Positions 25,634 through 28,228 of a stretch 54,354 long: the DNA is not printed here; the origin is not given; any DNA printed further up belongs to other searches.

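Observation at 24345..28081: Orphan GspI/J/K-like pseudopilin triad with a giant (765 aa) K-like subunit and no assembly machinery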

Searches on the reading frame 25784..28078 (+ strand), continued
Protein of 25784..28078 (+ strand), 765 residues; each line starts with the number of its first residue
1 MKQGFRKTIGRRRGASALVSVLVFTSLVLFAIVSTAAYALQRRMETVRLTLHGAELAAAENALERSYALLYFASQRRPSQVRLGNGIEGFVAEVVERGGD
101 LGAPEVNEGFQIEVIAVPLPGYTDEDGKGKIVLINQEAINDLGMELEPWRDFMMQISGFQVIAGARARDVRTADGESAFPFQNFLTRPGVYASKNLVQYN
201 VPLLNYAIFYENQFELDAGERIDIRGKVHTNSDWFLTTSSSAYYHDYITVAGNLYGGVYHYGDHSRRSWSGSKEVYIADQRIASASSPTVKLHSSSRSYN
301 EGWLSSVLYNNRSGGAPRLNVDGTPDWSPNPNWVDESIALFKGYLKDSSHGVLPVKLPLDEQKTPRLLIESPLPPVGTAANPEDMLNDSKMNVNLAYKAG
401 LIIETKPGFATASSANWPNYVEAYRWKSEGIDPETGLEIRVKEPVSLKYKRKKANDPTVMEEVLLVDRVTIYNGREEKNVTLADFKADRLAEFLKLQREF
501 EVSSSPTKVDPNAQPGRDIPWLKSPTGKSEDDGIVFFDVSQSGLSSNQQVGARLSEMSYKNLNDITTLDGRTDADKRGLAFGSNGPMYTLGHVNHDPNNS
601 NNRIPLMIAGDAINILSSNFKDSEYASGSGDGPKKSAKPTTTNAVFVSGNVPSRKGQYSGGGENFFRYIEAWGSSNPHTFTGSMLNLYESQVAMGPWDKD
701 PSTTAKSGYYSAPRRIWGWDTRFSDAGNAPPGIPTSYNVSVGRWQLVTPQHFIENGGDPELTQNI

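Call 79: search_protein_families(library=pfam, proteins=[L034:9464-11404:+, L034:16017-16838:+, L034:16838-18010:+, L034:18035-19315:+, L014:8828-10492:+, L014:10979-12454:+, L014:12483-12986:+, L014:3745-6006:-, L014:6542-8590:-], max_evalue=0.001)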
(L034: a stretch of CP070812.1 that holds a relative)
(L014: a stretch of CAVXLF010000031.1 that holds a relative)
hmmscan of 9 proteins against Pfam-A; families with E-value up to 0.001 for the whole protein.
L034:9464-11404:+ (647 aa): 0 families

L034:16017-16838:+ (274 aa): 1 family
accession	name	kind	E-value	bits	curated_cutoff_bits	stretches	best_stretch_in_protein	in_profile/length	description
PF07963.17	N_methyl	-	3.1e-07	30.1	21.2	1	19-44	2-27/27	Prokaryotic N-terminal methylation motif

L034:16838-18010:+ (391 aa): 0 families

L034:18035-19315:+ (427 aa): 1 family
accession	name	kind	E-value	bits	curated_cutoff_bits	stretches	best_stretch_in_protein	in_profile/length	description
PF00482.28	T2SSF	-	9.1e-56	187.6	25.2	2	66-189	1-125/125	Type II secretion system (T2SS), protein F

L014:8828-10492:+ (555 aa): 0 families

L014:10979-12454:+ (492 aa): 4 families
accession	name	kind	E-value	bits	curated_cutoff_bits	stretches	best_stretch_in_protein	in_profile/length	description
PF02878.22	PGM_PMM_I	-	2e-40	138.1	22.5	1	25-161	2-135/138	Phosphoglucomutase/phosphomannomutase, alpha/beta/alpha domain I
PF02880.22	PGM_PMM_III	-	3.5e-31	108.2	20.7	1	290-398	2-112/115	Phosphoglucomutase/phosphomannomutase, alpha/beta/alpha domain III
PF02879.22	PGM_PMM_II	-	4.7e-23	82.1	29.3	1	185-285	2-103/103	Phosphoglucomutase/phosphomannomutase, alpha/beta/alpha domain II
PF00408.26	PGM_PMM_IV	-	1.9e-09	37.9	23.1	1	424-488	14-67/68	Phosphoglucomutase/phosphomannomutase, C-terminal domain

L014:12483-12986:+ (168 aa): 1 family
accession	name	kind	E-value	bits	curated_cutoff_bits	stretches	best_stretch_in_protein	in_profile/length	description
PF01797.21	Y1_Tnp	-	2.7e-29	102.2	23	1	31-146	3-121/121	Transposase IS200 like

L014:3745-6006:- (753 aa): 4 families
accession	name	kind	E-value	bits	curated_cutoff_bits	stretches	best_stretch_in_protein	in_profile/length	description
PF02683.22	DsbD_TM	-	1e-20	74.4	27.1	1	342-555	4-215/219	Cytochrome C biogenesis protein transmembrane domain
PF11412.14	DsbD_N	-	6.6e-19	68.5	25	1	65-181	5-117/119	Thiol:disulfide interchange protein DsbD, N-terminal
PF13899.12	Thioredoxin_7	-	3.1e-17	62.9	27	1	639-725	1-82/83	Thioredoxin-like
PF03190.21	Thioredox_DsbH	-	2.5e-05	24.7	27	1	636-689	18-71/163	Protein of unknown function, DUF255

L014:6542-8590:- (682 aa): 7 families
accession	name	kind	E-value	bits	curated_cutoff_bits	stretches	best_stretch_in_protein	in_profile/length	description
PF00580.27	UvrD-helicase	-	6e-80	269.2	23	1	26-294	1-271/271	UvrD/REP helicase N-terminal domain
PF13361.12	UvrD_C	-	1.9e-62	212.2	25.6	1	300-643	2-347/350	UvrD-like helicase C-terminal domain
PF13245.12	AAA_19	-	3.5e-22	79.4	25.1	1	32-277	3-132/134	AAA domain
PF13538.12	UvrD_C_2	-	2.2e-12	47.1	27.4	1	585-642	4-52/52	UvrD-like helicase C-terminal domain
PF01443.25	Viral_helicase1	-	1.6e-09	38.4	21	1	571-641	169-226/228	Viral superfamily 1 RNA helicase core domain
PF13604.12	AAA_30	-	5.3e-09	36.5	27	0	26-101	2-77/191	AAA domain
PF13087.12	AAA_12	-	0.00035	20.6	27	0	561-642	121-191/195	AAA domain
